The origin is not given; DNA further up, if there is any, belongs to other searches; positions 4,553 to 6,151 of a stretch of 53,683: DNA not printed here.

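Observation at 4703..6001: HypC ([NiFe] maturation chaperone) domain fused to a HydE/BioB-like radical SAM enzyme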

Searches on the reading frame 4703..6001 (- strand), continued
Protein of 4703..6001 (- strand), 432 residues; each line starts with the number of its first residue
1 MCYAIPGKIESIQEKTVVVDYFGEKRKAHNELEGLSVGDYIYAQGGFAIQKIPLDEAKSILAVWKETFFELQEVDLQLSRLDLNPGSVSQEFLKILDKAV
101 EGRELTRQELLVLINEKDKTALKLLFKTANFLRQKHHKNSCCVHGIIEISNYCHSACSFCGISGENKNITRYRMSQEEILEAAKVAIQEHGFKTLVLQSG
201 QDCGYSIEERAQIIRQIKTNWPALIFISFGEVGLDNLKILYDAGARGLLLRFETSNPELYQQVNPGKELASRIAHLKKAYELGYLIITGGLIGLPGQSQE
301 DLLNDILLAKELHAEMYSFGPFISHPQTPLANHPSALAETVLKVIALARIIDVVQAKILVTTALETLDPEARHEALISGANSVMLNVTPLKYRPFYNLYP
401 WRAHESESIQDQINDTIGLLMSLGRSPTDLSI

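Call 71: find_homologous_proteins(query=A4, max_evalue=1e-20)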
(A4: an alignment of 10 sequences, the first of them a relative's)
Query A4 (10 sequences) (427 aa, profile of the alignment): 3729 proteins with E <= 1e-20 among 8000 candidates; the best 120 are listed.
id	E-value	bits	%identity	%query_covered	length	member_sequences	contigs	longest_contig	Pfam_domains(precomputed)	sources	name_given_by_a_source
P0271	2.7e-195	667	40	93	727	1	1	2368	PF04055.28,PF01455.24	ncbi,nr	ncbi:MAG TPA: [FeFe] hydrogenase H-cluster radical SAM maturase HydE, partial [Nitrospirota bacteriu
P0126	9.0e-192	656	36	93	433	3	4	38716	PF04055.28,PF01455.24,PF06968.19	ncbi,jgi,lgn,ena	-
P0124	1.1e-191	656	41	92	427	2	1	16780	PF04055.28,PF01455.24,PF06968.19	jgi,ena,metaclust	metaclust:\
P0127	9.7e-191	652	41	92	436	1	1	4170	PF04055.28,PF01455.24,PF06968.19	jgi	-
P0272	2.9e-187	641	46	92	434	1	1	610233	PF04055.28,PF01455.24,PF06968.19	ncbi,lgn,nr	ncbi:MAG: [FeFe] hydrogenase H-cluster radical SAM maturase HydE [Candidatus Aenigmarchaeota archaeo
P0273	5.6e-187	640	49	93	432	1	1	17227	PF04055.28,PF01455.24,PF06968.19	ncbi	-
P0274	3.5e-186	637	47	92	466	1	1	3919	PF04055.28,PF01455.24,PF06968.19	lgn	-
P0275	4.0e-186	637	44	92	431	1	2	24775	PF04055.28,PF01455.24,PF06968.19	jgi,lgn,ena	-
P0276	2.0e-185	635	45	93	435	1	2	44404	PF04055.28,PF01455.24,PF06968.19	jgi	jgi:biotin synthase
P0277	2.2e-185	635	42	92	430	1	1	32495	PF04055.28,PF01455.24,PF06968.19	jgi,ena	-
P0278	2.9e-185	634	44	93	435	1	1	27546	PF04055.28,PF01455.24,PF06968.19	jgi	jgi:biotin synthase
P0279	9.3e-185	633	44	92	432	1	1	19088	PF04055.28,PF01455.24,PF06968.19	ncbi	-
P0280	1.2e-184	632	48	92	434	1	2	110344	PF04055.28,PF01455.24,PF06968.19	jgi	jgi:biotin synthase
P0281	1.2e-183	629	47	92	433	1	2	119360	PF04055.28,PF01455.24,PF06968.19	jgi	jgi:biotin synthase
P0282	1.8e-183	628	45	93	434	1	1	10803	PF04055.28,PF01455.24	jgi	jgi:biotin synthase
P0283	6.0e-183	627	41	96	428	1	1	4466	PF04055.28,PF01455.24,PF06968.19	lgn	-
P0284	1.4e-182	626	45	92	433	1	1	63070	PF04055.28,PF01455.24,PF06968.19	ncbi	-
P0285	1.9e-182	625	42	93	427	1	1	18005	PF04055.28,PF01455.24,PF06968.19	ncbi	-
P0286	2.3e-182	625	41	92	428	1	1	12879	PF04055.28,PF01455.24,PF06968.19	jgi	jgi:biotin synthase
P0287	2.9e-182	625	45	92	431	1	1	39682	PF04055.28,PF01455.24,PF06968.19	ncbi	-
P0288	3.0e-182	624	41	92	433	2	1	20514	PF04055.28,PF01455.24,PF06968.19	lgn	-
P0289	4.4e-182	624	43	93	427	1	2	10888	PF04055.28,PF01455.24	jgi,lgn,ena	-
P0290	7.3e-182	623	44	93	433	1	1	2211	PF04055.28,PF01455.24,PF06968.19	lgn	-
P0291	9.8e-182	623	41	93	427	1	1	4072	PF04055.28,PF01455.24,PF06968.19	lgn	-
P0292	1.7e-181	622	41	93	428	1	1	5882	PF04055.28,PF01455.24,PF06968.19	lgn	-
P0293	2.2e-181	622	49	94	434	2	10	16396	PF04055.28,PF01455.24,PF06968.19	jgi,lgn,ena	-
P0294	2.6e-181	621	42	92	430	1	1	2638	PF04055.28,PF01455.24,PF06968.19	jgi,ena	-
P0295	2.6e-181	621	42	92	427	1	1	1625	PF04055.28,PF01455.24,PF06968.19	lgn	-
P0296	2.9e-181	621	44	93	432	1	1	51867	PF04055.28,PF01455.24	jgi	jgi:biotin synthase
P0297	3.4e-181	621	41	92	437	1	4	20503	PF04055.28,PF01455.24,PF06968.19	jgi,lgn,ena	jgi:biotin synthase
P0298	3.8e-181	621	40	92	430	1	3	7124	PF04055.28,PF01455.24,PF06968.19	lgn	-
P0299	4.6e-181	621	39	92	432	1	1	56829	PF04055.28,PF01455.24,PF06968.19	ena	-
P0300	5.2e-181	620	46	94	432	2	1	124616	PF04055.28,PF01455.24,PF06968.19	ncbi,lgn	ncbi:MAG: [FeFe] hydrogenase H-cluster radical SAM maturase HydE [Candidatus Altiarchaeota archaeon]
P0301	5.6e-181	620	42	93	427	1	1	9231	PF04055.28,PF01455.24,PF06968.19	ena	-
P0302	1.0e-180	619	42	92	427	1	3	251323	PF04055.28,PF01455.24,PF06968.19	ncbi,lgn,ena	ncbi:MAG: [FeFe] hydrogenase H-cluster radical SAM maturase HydE [Nanoarchaeota archaeon]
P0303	1.2e-180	619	45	93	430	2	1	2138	PF04055.28,PF01455.24,PF06968.19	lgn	-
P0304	1.7e-180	619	40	97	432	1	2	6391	PF04055.28,PF01455.24,PF06968.19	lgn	-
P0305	2.0e-180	618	42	92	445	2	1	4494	PF04055.28,PF01455.24,PF06968.19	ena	-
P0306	4.2e-180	617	47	92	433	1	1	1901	PF04055.28,PF01455.24,PF06968.19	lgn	-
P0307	4.8e-180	617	41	93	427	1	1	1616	PF04055.28,PF01455.24,PF06968.19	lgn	-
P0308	7.2e-180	617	41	92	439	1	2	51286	PF04055.28,PF01455.24,PF06968.19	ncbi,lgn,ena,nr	ncbi:MAG: [FeFe] hydrogenase H-cluster radical SAM maturase HydE [Gammaproteobacteria bacterium]|nr:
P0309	7.8e-180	617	41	95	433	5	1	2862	PF04055.28,PF01455.24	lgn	-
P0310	7.9e-180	617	41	93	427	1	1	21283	PF04055.28,PF01455.24,PF06968.19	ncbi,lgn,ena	ncbi:MAG: [FeFe] hydrogenase H-cluster radical SAM maturase HydE [bacterium]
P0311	1.0e-179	616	46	91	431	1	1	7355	PF04055.28,PF01455.24,PF06968.19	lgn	-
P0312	1.2e-179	616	45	93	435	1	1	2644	PF04055.28,PF01455.24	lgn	-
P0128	1.4e-179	616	36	92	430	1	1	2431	PF04055.28,PF01455.24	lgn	-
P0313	1.5e-179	616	40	92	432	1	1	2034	PF04055.28,PF01455.24,PF06968.19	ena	-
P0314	2.3e-179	615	44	93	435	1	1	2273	PF04055.28,PF01455.24,PF06968.19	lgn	-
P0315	3.3e-179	614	45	92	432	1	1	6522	PF04055.28,PF01455.24,PF06968.19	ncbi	-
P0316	3.5e-179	614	42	92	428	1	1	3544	PF04055.28,PF01455.24,PF06968.19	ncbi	-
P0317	4.0e-179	614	42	92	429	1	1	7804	PF04055.28,PF01455.24,PF06968.19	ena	-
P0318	5.7e-179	614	39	93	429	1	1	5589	PF04055.28,PF01455.24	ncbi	-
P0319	6.0e-179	614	42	92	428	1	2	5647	PF04055.28,PF01455.24,PF06968.19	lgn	-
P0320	1.0e-178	613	42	93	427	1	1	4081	PF04055.28,PF01455.24,PF06968.19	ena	-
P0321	1.3e-178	612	41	93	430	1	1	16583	PF04055.28,PF01455.24,PF06968.19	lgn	-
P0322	1.3e-178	612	42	92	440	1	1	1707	PF04055.28,PF01455.24,PF06968.19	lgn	-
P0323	1.7e-178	612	41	92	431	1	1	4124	PF04055.28,PF01455.24,PF06968.19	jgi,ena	-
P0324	2.2e-178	612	40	92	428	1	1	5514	PF04055.28,PF01455.24,PF06968.19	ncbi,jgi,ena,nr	ncbi:[FeFe] hydrogenase H-cluster radical SAM maturase HydE [Patescibacteria group bacterium]|nr:[Fe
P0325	2.9e-178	611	42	93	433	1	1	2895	PF04055.28,PF01455.24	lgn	-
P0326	3.0e-178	611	40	93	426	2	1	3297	PF04055.28,PF01455.24,PF06968.19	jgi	jgi:biotin synthase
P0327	3.3e-178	611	41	93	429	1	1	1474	PF04055.28,PF01455.24,PF06968.19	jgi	-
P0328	3.4e-178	611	40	92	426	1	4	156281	PF04055.28,PF01455.24,PF06968.19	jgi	-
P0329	3.7e-178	611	41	93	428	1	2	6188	PF04055.28,PF01455.24,PF06968.19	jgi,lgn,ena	-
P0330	5.5e-178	610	39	92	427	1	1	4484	PF04055.28,PF01455.24,PF06968.19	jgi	jgi:biotin synthase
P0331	6.1e-178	610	40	92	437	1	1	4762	PF04055.28,PF01455.24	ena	-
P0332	8.8e-178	610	42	92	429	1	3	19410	PF04055.28,PF01455.24,PF06968.19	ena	-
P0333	1.0e-177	610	40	93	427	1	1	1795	PF04055.28,PF01455.24,PF06968.19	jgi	jgi:biotin synthase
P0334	1.4e-177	609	41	92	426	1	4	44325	PF04055.28,PF01455.24,PF06968.19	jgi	-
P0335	1.5e-177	609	41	92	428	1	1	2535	PF04055.28,PF01455.24,PF06968.19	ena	-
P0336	1.7e-177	609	41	93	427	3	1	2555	PF04055.28,PF01455.24,PF06968.19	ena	-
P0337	1.7e-177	609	41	92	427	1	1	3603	PF04055.28,PF01455.24,PF06968.19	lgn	-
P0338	1.9e-177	609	40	93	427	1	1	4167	PF04055.28,PF01455.24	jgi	jgi:biotin synthase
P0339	2.0e-177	609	41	92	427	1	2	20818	PF04055.28,PF01455.24,PF06968.19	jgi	-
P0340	2.1e-177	609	43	92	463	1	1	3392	PF04055.28,PF01455.24,PF06968.19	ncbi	-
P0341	2.1e-177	609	40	96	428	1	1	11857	PF04055.28,PF01455.24,PF06968.19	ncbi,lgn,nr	ncbi:MAG: [FeFe] hydrogenase H-cluster radical SAM maturase HydE [Gammaproteobacteria bacterium]|nr:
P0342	3.5e-177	608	44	92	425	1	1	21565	PF04055.28,PF01455.24,PF06968.19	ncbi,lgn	ncbi:MAG: [FeFe] hydrogenase H-cluster radical SAM maturase HydE [Candidatus Aenigmatarchaeota archa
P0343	3.8e-177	608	41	92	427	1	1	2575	PF04055.28,PF01455.24,PF06968.19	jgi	-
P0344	4.1e-177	608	41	92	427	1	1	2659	PF04055.28,PF01455.24,PF06968.19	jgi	-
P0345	4.3e-177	607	38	92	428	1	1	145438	PF04055.28,PF01455.24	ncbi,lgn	-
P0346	4.4e-177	607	41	92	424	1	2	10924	PF04055.28,PF01455.24,PF06968.19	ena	-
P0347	4.4e-177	607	41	92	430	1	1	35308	PF04055.28,PF01455.24,PF06968.19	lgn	-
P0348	4.8e-177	607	38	93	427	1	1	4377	PF04055.28,PF01455.24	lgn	-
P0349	4.9e-177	607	40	92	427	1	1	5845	PF04055.28,PF01455.24,PF06968.19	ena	-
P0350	7.3e-177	607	40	98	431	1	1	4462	PF04055.28,PF01455.24,PF06968.19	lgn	-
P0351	8.5e-177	607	39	93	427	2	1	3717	PF04055.28,PF01455.24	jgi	jgi:biotin synthase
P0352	1.0e-176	606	40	92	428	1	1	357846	PF04055.28,PF01455.24,PF06968.19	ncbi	ncbi:MAG: radical SAM protein [Candidatus Altiarchaeota archaeon]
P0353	1.2e-176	606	40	92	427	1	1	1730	PF04055.28,PF01455.24,PF06968.19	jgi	-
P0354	1.3e-176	606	41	92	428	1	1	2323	PF04055.28,PF01455.24,PF06968.19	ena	-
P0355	1.3e-176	606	40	92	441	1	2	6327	PF04055.28,PF01455.24,PF06968.19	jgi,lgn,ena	jgi:biotin synthase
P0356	1.6e-176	606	43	94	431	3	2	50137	PF04055.28,PF01455.24,PF06968.19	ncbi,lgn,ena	ncbi:MAG: [FeFe] hydrogenase H-cluster radical SAM maturase HydE [Candidatus Micrarchaeota archaeon]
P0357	1.8e-176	605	39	93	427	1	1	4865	PF04055.28,PF01455.24,PF06968.19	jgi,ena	-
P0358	1.9e-176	605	40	93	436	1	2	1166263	PF04055.28,PF01455.24,PF06968.19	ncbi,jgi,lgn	-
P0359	2.2e-176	605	40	91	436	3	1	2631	PF04055.28,PF01455.24,PF06968.19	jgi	jgi:biotin synthase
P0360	2.7e-176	605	39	92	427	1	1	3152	PF04055.28,PF01455.24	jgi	jgi:biotin synthase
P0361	2.9e-176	605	40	92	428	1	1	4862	PF04055.28,PF01455.24,PF06968.19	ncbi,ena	-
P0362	3.4e-176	605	44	92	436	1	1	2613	PF04055.28,PF01455.24,PF06968.19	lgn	-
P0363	4.5e-176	604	42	93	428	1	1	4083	PF04055.28,PF01455.24,PF06968.19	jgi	-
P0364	4.7e-176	604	42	92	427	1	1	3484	PF04055.28,PF01455.24,PF06968.19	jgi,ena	-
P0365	4.8e-176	604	43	92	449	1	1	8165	PF04055.28,PF01455.24,PF06968.19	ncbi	-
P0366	8.0e-176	603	39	92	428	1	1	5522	PF04055.28,PF01455.24,PF06968.19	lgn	-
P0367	8.2e-176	603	40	92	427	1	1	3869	PF04055.28,PF01455.24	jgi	-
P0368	9.5e-176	603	38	93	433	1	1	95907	PF04055.28,PF01455.24,PF06968.19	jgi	jgi:biotin synthase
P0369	1.0e-175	603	45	92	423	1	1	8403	PF04055.28,PF01455.24,PF06968.19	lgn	-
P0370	1.0e-175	603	41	93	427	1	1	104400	PF04055.28,PF01455.24,PF06968.19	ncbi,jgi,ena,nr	ncbi:[FeFe] hydrogenase H-cluster radical SAM maturase HydE [Patescibacteria group bacterium]|nr:[Fe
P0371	1.1e-175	603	44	92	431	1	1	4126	PF04055.28,PF01455.24,PF06968.19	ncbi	-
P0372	1.3e-175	603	41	92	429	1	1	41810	PF04055.28,PF01455.24,PF06968.19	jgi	jgi:biotin synthase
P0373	1.6e-175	602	42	92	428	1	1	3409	PF04055.28,PF01455.24,PF06968.19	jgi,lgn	-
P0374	1.6e-175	602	40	93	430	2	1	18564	PF04055.28,PF01455.24,PF06968.19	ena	-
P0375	1.7e-175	602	39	92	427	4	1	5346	PF04055.28,PF01455.24,PF06968.19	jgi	jgi:biotin synthase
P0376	1.9e-175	602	42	92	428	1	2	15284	PF04055.28,PF01455.24,PF06968.19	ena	-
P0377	2.1e-175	602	39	92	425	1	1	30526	PF04055.28,PF01455.24,PF06968.19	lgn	-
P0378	2.4e-175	602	36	93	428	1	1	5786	PF04055.28,PF01455.24,PF06968.19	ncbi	-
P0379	2.6e-175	602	40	93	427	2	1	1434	PF04055.28,PF01455.24,PF06968.19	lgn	-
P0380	2.6e-175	602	41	93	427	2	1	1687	PF04055.28,PF01455.24,PF06968.19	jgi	-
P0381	2.7e-175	602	40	93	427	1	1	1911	PF04055.28,PF01455.24,PF06968.19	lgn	-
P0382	2.7e-175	602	40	93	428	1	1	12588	PF04055.28,PF01455.24,PF06968.19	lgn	-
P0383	2.8e-175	602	38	92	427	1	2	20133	PF04055.28,PF01455.24,PF06968.19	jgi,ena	jgi:biotin synthase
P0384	3.1e-175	601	39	92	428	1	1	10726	PF04055.28,PF01455.24,PF06968.19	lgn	-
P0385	3.9e-175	601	40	93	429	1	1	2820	PF04055.28,PF01455.24,PF06968.19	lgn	-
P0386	4.0e-175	601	38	93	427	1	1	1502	PF04055.28,PF01455.24,PF06968.19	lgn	-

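Call 74: predict_structure(alignment_id=A3)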
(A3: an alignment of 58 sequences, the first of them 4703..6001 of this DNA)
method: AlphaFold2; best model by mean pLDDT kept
length: 432 residues; sequences in the alignment: 58
mean_pLDDT: 92.1   pTM: 0.91
mean pLDDT of the five models: 92.1, 91.2, 89.9, 89.3, 88.6
residues with pLDDT >= 90: 328; 70-90: 93; 50-70: 11; < 50: 0
segments of 3 or more residues with pLDDT < 50: none
pLDDT, mean of each block of 10 residues (from residue 1): 83 95 90 94 90 92 84 85 74 94 96 96 95 90 93 89 88 96 95 93 92 97 95 96 97 97 94 98 97 97 98 95 93 95 98 92 89 94 93 85 89 92 81 63
secondary structure, 60 per line:
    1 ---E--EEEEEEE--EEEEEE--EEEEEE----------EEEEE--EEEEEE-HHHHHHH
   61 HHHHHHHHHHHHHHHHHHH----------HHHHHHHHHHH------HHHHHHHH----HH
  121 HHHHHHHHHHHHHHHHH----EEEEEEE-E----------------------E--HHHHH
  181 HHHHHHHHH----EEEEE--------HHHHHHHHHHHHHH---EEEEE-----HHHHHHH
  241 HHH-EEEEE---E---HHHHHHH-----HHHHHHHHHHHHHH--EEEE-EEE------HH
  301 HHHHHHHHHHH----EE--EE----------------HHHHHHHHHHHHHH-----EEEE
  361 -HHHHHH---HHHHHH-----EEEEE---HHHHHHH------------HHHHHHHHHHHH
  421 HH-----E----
elements in order: E7-13 E16-21 E24-29 E40-44 E47-52 H54-79 H90-100 H107-114 H119-137 E142-148 H176-189 E194-198 H207-220 E224-228 H234-243 E245-249 H257-263 H269-282 E285-288 E290-292 H299-311 H338-351 E357-360 H362-367 H371-376 E382-386 H390-396 H409-422

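Call 76: find_encoding_contigs(protein=P0358, flank=10000, max_places=1)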
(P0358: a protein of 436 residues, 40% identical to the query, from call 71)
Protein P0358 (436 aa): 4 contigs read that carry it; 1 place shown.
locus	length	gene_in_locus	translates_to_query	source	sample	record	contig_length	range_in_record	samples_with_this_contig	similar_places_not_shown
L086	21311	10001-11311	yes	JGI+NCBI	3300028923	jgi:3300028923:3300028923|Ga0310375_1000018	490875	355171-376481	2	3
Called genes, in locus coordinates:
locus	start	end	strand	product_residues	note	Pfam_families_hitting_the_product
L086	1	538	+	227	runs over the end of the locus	-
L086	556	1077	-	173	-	PF01927:Mut7-C, PF18423:zf_CopZ (weak)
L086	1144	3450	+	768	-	PF02463:SMC_N, PF13175:AAA_15, PF13304:AAA_21 (faint), PF13476:AAA_23, PF13555:AAA_29 (weak), PF04423:Rad50_zn_hook (weak)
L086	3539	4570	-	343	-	-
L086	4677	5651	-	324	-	PF01087:GalP_UDP_transf, PF16268:DUF4921 (weak), PF02744:GalP_UDP_tr_C, PF11969:DcpS_C (weak)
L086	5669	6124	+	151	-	-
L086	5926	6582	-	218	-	PF00923:TAL_FSA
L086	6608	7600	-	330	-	PF02779:Transket_pyr, PF02780:Transketolase_C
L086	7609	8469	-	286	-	PF13292:DXP_synthase_N (weak), PF00456:Transketolase_N, PF00676:E1_dh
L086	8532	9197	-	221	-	PF00834:Ribul_P_3_epim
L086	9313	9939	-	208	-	PF01168:Ala_racemase_N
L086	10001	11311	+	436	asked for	PF01455:HupF_HypC, PF04055:Radical_SAM, PF06968:BATS (weak)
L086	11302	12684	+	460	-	PF04055:Radical_SAM, PF06968:BATS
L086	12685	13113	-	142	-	PF21349:RUBY_RBDX (weak), PF02943:FeThRed_B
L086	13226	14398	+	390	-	-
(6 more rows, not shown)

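Call 77: find_encoding_contigs(protein=P0272, flank=10000, max_places=1)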
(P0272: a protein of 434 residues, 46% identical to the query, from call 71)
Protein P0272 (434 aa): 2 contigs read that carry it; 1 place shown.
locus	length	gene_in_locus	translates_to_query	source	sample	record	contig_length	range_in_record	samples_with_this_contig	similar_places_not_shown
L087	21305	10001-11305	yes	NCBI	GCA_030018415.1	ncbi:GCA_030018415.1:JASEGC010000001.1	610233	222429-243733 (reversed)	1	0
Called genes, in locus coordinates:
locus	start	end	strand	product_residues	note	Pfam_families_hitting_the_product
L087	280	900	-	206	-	-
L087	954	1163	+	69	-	PF09339:HTH_IclR, PF01022:HTH_5 (weak)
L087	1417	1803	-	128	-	-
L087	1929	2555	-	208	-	PF01135:PCMT, PF01209:Ubie_methyltran (weak), PF08704:GCD14 (faint), PF13847:Methyltransf_31 (weak), PF13649:Methyltransf_25 (weak)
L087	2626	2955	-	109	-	PF01918:Alba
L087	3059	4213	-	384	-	PF00930:DPPIV_N (faint), PF26549:Tricorn_N, PF19283:APEH_N (faint), PF07676:PD40 (faint), PF26550:Tricorn_2nd (faint), PF26549:Tricorn_N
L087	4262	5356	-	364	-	-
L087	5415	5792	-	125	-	-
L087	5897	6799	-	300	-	-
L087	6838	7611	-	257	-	PF03891:DUF333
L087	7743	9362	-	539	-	PF00112:Peptidase_C1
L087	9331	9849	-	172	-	-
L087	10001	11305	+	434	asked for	PF01455:HupF_HypC, PF04055:Radical_SAM, PF06968:BATS (weak)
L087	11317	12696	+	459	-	PF04055:Radical_SAM, PF06968:BATS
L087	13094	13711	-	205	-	-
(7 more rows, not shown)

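Call 78: find_encoding_contigs(protein=P0370, flank=10000, max_places=1)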
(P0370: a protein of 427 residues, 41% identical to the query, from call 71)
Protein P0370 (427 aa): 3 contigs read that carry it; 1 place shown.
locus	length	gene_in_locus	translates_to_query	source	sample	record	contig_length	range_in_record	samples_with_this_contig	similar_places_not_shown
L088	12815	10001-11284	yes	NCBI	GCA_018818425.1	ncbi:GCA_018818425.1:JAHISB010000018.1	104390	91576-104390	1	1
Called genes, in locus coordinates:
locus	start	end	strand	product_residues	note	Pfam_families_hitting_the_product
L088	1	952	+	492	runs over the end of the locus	PF08323:Glyco_transf_5, PF13439:Glyco_transf_4 (weak), PF20706:GT4-conflict (weak), PF00534:Glycos_transf_1, PF13692:Glyco_trans_1_4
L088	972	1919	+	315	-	PF01087:GalP_UDP_transf, PF16285:DUF4931_N, PF01230:HIT (faint), PF16268:DUF4921 (weak)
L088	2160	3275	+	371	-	PF02690:Na_Pi_cotrans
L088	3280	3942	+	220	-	PF01895:PhoU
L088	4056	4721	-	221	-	PF00702:Hydrolase, PF12710:HAD (weak), PF13419:HAD_2, PF13242:Hydrolase_like (weak)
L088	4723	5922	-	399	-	PF00579:tRNA-synt_1b, PF22421:SYY_C-terminal, PF01479:S4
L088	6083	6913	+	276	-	PF00480:ROK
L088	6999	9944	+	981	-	PF00912:Transgly, PF00905:Transpeptidase, PF17957:Big_7 (weak)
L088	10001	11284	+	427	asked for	PF01455:HupF_HypC, PF04055:Radical_SAM, PF06968:BATS (weak)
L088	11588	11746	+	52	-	-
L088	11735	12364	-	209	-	-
